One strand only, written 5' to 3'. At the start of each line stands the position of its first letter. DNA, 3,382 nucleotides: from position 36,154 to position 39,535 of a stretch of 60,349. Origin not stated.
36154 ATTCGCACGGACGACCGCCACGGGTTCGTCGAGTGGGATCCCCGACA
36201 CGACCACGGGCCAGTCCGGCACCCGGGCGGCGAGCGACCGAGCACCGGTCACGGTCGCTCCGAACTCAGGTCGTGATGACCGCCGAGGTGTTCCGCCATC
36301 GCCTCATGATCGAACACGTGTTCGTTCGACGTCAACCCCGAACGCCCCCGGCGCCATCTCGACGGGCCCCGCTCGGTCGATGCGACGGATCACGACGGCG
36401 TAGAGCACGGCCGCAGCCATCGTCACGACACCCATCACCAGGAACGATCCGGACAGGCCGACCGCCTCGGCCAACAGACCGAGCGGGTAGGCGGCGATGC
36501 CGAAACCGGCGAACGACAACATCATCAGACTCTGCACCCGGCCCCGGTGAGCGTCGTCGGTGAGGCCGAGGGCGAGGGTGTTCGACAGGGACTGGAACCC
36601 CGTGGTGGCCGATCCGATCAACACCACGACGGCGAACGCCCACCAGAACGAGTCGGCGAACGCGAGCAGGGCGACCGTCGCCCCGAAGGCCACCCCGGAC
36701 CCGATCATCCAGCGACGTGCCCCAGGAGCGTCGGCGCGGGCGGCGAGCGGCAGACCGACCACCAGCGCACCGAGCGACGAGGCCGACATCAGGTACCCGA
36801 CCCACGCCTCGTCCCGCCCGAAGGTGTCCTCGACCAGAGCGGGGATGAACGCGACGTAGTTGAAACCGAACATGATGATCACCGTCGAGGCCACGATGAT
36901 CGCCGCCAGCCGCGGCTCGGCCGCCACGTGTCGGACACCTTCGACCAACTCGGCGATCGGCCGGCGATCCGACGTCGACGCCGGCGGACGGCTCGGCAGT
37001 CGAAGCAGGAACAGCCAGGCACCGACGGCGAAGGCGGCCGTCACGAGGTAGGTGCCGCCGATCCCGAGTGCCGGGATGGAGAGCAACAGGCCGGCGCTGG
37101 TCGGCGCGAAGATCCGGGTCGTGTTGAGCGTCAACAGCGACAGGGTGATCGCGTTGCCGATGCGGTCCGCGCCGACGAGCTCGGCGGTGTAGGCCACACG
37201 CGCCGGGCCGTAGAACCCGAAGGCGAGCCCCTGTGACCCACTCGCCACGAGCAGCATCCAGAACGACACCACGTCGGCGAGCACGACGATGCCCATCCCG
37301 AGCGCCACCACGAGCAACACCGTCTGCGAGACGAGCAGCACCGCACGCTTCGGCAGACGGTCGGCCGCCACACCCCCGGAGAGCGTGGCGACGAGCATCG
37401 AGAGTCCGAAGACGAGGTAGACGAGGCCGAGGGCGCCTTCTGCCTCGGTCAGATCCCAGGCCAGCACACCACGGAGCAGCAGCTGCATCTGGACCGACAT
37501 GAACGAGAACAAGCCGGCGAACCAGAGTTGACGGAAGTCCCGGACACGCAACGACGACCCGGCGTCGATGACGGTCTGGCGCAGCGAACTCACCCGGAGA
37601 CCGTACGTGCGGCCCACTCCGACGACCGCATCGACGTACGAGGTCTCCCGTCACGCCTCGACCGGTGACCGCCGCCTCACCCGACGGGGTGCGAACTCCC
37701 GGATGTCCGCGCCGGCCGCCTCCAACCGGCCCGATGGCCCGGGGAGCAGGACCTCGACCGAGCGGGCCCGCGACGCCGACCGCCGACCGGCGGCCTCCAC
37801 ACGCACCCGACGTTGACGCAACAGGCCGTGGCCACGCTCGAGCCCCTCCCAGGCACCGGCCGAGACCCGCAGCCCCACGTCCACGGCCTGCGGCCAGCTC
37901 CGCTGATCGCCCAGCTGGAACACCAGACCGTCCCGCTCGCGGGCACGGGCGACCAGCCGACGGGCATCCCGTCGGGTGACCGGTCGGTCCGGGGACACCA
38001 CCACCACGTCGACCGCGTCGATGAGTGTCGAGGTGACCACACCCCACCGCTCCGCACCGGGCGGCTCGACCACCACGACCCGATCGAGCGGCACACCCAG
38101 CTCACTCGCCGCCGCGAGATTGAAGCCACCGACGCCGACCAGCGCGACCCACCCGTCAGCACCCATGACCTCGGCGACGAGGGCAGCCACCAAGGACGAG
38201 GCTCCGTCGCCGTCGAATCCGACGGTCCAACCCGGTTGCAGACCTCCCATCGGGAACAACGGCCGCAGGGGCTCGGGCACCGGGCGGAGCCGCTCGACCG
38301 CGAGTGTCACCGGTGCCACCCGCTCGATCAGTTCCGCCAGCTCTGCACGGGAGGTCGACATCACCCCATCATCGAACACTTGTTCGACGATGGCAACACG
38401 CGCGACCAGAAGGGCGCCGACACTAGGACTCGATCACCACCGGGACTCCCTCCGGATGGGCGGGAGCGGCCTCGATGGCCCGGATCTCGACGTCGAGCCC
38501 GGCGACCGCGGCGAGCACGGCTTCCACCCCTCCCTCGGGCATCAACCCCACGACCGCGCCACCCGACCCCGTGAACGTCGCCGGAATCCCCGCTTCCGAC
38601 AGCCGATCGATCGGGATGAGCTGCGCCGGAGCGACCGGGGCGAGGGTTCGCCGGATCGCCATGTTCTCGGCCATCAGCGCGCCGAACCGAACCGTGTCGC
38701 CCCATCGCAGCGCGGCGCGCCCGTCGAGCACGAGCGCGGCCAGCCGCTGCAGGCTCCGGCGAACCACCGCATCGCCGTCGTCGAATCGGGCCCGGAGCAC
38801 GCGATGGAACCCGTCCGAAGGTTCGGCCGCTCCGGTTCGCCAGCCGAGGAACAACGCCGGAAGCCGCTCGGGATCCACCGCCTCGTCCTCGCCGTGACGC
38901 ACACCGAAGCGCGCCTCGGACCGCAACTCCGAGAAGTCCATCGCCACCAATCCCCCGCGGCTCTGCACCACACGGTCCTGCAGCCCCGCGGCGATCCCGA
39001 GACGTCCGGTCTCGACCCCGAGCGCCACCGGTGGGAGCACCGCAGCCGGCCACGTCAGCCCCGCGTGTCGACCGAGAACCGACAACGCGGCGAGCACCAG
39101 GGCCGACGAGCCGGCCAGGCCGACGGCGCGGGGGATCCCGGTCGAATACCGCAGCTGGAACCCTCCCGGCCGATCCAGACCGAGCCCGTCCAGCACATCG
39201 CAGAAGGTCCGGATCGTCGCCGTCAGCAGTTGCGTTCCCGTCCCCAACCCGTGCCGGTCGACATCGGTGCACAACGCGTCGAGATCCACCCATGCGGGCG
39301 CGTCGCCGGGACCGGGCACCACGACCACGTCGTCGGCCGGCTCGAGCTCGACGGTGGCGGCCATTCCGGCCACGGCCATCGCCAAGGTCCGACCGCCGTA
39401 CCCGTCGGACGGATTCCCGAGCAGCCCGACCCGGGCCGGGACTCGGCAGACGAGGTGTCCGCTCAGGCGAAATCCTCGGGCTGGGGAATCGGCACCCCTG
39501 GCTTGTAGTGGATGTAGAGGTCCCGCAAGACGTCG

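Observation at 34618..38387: Mutasome cassette interrupted by an MFS transporter: imuA' - MFS - imuB, with separate Cheo boxes for imuA' and imuB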

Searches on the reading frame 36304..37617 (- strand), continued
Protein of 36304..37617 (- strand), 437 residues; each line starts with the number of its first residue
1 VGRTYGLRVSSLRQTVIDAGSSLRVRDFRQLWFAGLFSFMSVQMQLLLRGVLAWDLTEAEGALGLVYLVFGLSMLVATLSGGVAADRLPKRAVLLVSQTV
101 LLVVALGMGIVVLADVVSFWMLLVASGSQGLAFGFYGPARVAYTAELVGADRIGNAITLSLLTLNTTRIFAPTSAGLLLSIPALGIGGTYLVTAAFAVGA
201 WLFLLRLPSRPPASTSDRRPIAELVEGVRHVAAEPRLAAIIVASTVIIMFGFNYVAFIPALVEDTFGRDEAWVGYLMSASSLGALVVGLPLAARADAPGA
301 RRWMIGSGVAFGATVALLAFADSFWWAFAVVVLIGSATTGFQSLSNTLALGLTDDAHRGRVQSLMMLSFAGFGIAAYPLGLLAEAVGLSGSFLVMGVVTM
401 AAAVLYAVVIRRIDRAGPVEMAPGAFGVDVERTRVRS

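Call 68: search_solved_structures(query=window:36304-37593:-, max_evalue=0.001)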
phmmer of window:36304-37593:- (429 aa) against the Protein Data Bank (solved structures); distinct sequences matched with E-value up to 0.001: 0.

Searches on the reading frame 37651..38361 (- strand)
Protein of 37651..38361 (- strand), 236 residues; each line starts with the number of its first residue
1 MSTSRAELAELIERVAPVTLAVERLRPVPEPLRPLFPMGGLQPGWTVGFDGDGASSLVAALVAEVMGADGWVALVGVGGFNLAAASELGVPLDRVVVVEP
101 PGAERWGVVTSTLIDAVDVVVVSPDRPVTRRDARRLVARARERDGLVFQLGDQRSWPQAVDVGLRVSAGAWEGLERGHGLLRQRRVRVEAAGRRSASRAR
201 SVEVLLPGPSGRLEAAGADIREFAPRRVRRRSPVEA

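Call 5: search_protein_families(library=pfam, proteins=[window:37651-38361:-], max_evalue=0.01)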
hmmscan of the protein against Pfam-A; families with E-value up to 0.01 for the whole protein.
window:37651-38361:- (236 aa): 0 families

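Call 7: search_protein_families(library=ncbifam, proteins=[window:37651-38361:-], max_evalue=0.01)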
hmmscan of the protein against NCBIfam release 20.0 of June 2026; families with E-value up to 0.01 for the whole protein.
window:37651-38361:- (236 aa): 2 families
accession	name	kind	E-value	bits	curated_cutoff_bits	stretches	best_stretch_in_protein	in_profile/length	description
NF058630.1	repair_Rv3395c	exception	2.6e-36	124.7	65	1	35-193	1-153/153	DnaE2-dependent mutagenesis accessory factor ImuA'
NF033429.2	ImuA_translesion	equivalog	2.4e-05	24.3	150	1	51-169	46-166/181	translesion DNA synthesis-associated protein ImuA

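Call 70: search_solved_structures(query=window:37651-38361:-, max_evalue=0.01)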
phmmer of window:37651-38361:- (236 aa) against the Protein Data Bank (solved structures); distinct sequences matched with E-value up to 0.01: 0.

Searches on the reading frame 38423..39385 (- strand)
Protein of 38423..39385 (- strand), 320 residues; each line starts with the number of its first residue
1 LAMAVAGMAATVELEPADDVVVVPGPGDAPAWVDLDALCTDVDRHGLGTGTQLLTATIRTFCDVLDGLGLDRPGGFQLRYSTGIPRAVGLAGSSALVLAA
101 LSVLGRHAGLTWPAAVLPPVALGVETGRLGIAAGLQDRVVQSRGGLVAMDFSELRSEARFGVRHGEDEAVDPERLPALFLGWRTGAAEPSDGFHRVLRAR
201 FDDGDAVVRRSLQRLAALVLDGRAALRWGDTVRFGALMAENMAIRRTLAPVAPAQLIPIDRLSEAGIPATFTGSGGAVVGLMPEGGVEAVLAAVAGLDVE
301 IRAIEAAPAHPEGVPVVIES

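Call 5: search_protein_families(library=pfam, proteins=[window:38423-39385:-], max_evalue=0.01)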
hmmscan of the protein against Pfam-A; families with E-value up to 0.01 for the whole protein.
window:38423-39385:- (320 aa): 2 families
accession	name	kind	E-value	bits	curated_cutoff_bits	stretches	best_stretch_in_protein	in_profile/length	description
PF00288.32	GHMP_kinases_N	-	2.6e-09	37.6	22.3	1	74-145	16-87/87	GHMP kinases N terminal domain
PF08544.19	GHMP_kinases_C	-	0.00027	21.7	21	1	225-294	4-79/85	GHMP kinases C terminal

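Call 7: search_protein_families(library=ncbifam, proteins=[window:38423-39385:-], max_evalue=0.01)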
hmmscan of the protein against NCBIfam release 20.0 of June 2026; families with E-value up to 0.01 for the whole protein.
window:38423-39385:- (320 aa): 5 families
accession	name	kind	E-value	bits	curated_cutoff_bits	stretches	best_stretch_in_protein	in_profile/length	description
NF049969.1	GlMnHpPKinHddA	equivalog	0.00026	20.5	600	1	71-153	93-175/338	D-glycero-D-manno-heptose 7-phosphate kinase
TIGR00131.1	gal_kin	equivalog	0.0021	17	226.65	0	219-295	282-363/388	galactokinase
TIGR00549.1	mevalon_kin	equivalog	0.0024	17.4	163.05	1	76-242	81-234/276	mevalonate kinase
TIGR01920.1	Shik_kin_archae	equivalog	0.0028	17.1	126.85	0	77-110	71-104/266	shikimate kinase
NF003006.0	PRK03817.1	equivalog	0.0042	16.1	443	0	74-140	86-152/352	galactokinase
